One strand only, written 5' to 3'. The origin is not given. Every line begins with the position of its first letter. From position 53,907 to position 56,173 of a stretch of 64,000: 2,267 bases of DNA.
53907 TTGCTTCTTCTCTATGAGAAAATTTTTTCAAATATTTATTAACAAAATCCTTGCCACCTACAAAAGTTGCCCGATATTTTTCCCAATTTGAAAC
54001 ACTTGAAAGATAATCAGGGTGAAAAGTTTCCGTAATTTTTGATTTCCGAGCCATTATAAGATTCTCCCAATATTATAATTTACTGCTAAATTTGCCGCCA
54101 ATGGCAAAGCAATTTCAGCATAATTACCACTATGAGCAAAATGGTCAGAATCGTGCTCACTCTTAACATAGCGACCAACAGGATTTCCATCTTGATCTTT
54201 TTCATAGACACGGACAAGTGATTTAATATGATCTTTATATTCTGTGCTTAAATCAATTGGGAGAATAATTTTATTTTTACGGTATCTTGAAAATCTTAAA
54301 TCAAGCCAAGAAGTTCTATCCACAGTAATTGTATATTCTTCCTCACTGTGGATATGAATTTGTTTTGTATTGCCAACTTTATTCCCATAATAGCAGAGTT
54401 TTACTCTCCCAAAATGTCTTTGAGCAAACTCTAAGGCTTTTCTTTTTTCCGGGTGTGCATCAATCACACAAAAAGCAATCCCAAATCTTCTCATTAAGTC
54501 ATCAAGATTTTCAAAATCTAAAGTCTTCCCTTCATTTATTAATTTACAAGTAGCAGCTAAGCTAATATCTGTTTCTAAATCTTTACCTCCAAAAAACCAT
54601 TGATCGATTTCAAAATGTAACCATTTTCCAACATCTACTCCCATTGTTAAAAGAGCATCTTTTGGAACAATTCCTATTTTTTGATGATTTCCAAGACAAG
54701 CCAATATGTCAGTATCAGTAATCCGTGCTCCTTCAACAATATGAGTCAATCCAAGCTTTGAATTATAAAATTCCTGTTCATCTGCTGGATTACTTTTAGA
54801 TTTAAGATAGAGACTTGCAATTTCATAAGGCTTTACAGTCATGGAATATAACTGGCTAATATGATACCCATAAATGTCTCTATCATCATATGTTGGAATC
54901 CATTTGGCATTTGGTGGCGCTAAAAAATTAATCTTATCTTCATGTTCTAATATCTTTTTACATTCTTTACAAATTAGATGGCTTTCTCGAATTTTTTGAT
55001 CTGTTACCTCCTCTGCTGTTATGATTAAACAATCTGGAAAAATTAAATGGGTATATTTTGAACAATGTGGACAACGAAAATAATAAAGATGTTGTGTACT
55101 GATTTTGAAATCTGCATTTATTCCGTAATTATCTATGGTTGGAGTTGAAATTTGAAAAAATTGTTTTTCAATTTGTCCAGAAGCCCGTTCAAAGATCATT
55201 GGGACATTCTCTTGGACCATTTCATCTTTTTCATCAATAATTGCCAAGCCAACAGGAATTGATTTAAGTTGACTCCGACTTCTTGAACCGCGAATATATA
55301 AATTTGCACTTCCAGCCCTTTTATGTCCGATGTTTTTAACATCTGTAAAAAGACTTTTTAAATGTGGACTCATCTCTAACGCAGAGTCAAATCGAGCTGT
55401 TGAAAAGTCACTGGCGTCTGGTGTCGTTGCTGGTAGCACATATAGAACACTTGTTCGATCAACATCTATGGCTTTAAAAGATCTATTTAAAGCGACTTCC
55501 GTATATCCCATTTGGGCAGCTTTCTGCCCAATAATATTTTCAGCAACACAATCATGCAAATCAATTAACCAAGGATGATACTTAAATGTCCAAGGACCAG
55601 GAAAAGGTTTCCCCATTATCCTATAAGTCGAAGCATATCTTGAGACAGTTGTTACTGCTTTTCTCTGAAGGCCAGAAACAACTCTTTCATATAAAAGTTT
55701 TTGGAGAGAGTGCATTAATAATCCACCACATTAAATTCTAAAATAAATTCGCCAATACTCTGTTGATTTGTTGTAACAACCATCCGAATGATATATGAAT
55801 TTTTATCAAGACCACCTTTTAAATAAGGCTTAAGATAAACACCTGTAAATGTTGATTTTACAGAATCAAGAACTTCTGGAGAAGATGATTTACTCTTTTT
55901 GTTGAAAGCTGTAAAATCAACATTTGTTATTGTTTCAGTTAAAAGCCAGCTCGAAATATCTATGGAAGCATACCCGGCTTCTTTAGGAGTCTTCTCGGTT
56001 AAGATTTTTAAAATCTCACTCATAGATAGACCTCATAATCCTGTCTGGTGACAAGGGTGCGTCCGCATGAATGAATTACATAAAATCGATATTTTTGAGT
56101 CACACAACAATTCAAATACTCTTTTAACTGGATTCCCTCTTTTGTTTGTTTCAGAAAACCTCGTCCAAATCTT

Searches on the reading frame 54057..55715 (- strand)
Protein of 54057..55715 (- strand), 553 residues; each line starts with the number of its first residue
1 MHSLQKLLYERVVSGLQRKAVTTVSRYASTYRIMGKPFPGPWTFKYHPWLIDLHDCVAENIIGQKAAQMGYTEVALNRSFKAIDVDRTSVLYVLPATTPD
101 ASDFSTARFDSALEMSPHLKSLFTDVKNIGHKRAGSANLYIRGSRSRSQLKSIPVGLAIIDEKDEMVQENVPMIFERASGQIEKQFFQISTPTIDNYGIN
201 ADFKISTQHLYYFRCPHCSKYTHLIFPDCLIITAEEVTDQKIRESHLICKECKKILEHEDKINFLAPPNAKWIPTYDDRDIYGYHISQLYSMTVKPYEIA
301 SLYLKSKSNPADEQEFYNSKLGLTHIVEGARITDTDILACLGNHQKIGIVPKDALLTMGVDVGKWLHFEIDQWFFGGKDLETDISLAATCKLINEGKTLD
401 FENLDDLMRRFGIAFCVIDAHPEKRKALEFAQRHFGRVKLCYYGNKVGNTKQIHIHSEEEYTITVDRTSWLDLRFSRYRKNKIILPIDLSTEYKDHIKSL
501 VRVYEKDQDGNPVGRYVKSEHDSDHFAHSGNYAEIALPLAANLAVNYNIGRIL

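Call 30: search_protein_families(library=pfam, proteins=[window:54057-55715:-], max_evalue=0.01)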
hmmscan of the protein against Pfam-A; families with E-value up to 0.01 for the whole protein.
window:54057-55715:- (553 aa): 2 families
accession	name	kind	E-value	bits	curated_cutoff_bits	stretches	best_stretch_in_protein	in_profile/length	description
PF05876.18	GpA_ATPase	-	5.7e-29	101.9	25.6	1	38-265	3-242/247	Phage terminase large subunit gpA, ATPase domain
PF20454.4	GpA_nuclease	-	1.6e-10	41.2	22.5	1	282-447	2-178/294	Terminase large subunit gpA, endonuclease domain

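Call 39: search_dna_similar(query=window:54057-55715:-, collection=phages, mode=protein, max_rows=15)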
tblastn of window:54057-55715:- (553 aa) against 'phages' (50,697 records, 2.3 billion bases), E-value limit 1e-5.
Records with a match: 864; places in all: 864; records where one place covers at least 80% of the query: 391.
Best place of each record, by identity: <60% 864.
By first word of the organism name: Staphylococcus 281; Bacillus 229; Listeria 54; Vibrio 43; Pseudomonas 40; Enterococcus 31; Lactobacillus 25; Bacteriophage 16; Escherichia 13; Rhodobacter 11; and 44 more.
By host as written in the record: Staphylococcus aureus 99; - 86; Listeria monocytogenes 43; Bacillus cereus 26; Staphylococcus sp. 25; Bacillus subtilis 25; Pseudomonas aeruginosa 24; Bacillus thuringiensis subsp. kurstaki 20; and 243 more.
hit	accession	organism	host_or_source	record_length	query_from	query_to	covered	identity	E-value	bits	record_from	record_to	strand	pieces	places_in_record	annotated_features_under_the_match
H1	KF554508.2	Bacillus phage CP-51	Bacillus cereus HER1399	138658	23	537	93%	25.6%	2e-22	108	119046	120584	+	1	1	putative large terminase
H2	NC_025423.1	Bacillus phage CP-51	Bacillus cereus HER1399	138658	23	537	93%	25.6%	2e-22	108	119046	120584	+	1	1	terminase large subunit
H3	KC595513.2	Bacillus phage Shanette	Bacillus cereus BGSC 6E1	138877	23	537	93%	25.4%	2e-22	108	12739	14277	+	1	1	although not included in this record, this repeat region also exists ... | terminase large subunit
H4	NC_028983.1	Bacillus phage Shanette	Bacillus cereus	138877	23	537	93%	25.4%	2e-22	108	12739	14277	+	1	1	although not included in this record, this repeat region also exists ... | terminase large subunit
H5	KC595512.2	Bacillus phage JL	Bacillus cereus BGSC 6E1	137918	23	537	93%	25.4%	5e-22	106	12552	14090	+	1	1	although not included in this record, this repeat region also exists ... | terminase large subunit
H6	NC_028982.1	Bacillus phage JL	Bacillus cereus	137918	23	537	93%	25.4%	5e-22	106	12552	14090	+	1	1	although not included in this record, this repeat region also exists ... | terminase large subunit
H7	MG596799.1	Pseudomonas phage PMBT3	Pseudomonas grimontii MBTL2-21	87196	41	536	90%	25.1%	2e-23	111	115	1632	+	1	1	terminase large subunit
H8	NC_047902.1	Pseudomonas phage PMBT3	Pseudomonas grimontii MBTL2-21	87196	41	536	90%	25.1%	2e-23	111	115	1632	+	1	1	terminase large subunit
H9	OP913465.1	Mammaliicoccus virus vB_MscM-PMS2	Mammaliicoccus sciuri KCTC 43031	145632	46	543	90%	24.9%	3e-21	104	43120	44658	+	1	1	terminase large subunit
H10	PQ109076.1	Thermus phage Lalka27a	Thermus thermophilus HB27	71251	39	549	92%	23.7%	6e-14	81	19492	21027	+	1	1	TerL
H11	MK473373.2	Pseudomonas phage Lana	Pseudomonas sp.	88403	41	536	90%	24.3%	3e-24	113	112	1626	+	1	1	terminase large subunit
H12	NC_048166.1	Pseudomonas phage Lana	Pseudomonas sp.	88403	41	536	90%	24.3%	3e-24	113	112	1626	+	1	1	terminase large subunit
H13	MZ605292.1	Pseudomonas phage UAntarctica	Pseudomonas sp.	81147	17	553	97%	22.3%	1e-18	96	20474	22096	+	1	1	putative terminase large subunit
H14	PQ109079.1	Thermus phage Cumys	Thermus thermophilus HB8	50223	35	537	91%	23.8%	2e-20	102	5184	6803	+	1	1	TerL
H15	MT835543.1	Bacteriophage sp.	human fecal samples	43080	23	536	93%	23.3%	2e-17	92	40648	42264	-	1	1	record has no annotation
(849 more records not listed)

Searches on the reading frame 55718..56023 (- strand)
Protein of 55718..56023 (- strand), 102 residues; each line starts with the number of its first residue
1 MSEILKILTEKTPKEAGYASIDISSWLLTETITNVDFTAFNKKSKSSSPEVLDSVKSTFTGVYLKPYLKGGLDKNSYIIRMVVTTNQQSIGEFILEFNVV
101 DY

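Call 91: search_protein_families(library=pfam, proteins=[window:55718-56023:-], max_evalue=0.01)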
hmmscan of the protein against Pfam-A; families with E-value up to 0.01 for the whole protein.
window:55718-56023:- (102 aa): 1 family
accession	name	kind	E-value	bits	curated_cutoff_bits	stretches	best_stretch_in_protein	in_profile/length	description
PF23148.1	Gp77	-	6.2e-07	30.3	27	1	11-90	1-76/84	Podophage GP4 fiber-tail adaptor protein gp77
